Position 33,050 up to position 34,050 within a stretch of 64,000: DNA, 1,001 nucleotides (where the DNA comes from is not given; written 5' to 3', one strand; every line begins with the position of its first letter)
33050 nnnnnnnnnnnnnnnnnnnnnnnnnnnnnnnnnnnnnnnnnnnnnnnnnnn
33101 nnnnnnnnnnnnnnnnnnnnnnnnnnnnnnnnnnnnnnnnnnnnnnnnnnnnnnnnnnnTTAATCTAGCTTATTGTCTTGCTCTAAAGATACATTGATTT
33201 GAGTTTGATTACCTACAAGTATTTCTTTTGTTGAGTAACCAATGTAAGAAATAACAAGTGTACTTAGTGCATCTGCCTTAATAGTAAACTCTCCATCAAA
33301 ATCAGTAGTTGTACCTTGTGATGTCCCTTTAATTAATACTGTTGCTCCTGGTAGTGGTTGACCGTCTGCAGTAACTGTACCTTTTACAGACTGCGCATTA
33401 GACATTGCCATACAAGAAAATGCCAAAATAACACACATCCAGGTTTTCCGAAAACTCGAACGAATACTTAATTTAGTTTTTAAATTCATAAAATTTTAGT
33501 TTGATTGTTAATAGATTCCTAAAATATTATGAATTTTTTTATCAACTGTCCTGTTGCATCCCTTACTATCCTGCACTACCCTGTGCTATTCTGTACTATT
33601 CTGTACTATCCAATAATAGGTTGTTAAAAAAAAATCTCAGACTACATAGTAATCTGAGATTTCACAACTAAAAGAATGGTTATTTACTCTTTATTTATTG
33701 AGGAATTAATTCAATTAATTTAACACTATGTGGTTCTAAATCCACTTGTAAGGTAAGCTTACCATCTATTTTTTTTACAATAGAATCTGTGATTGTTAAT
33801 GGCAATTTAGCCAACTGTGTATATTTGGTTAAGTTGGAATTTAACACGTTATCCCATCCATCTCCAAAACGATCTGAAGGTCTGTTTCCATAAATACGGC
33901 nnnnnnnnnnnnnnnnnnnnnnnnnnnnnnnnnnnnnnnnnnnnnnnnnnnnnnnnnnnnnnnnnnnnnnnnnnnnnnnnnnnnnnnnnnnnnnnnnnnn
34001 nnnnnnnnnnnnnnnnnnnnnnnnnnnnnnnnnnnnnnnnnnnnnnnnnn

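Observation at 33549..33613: Seven helically phased copies of the operator unit directly upstream of susC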

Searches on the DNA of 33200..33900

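Call 61: search_rna_families(source=window, start=33200, end=33900, threshold=evalue, max_evalue=1)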
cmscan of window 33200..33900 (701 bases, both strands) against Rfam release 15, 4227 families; matches with E-value up to 1: 2.
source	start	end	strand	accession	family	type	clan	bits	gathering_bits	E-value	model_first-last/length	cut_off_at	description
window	33616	33664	-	RF02433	SpF36_sRNA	Gene; sRNA;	-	27.2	48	0.12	1-51/51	no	Streptococcus sRNA SpF36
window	33621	33670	-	RF03530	bglG-cis-reg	Cis-reg;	-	21.8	80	0.2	48-126/137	no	cis-regulatory element of the bglG/LicT operon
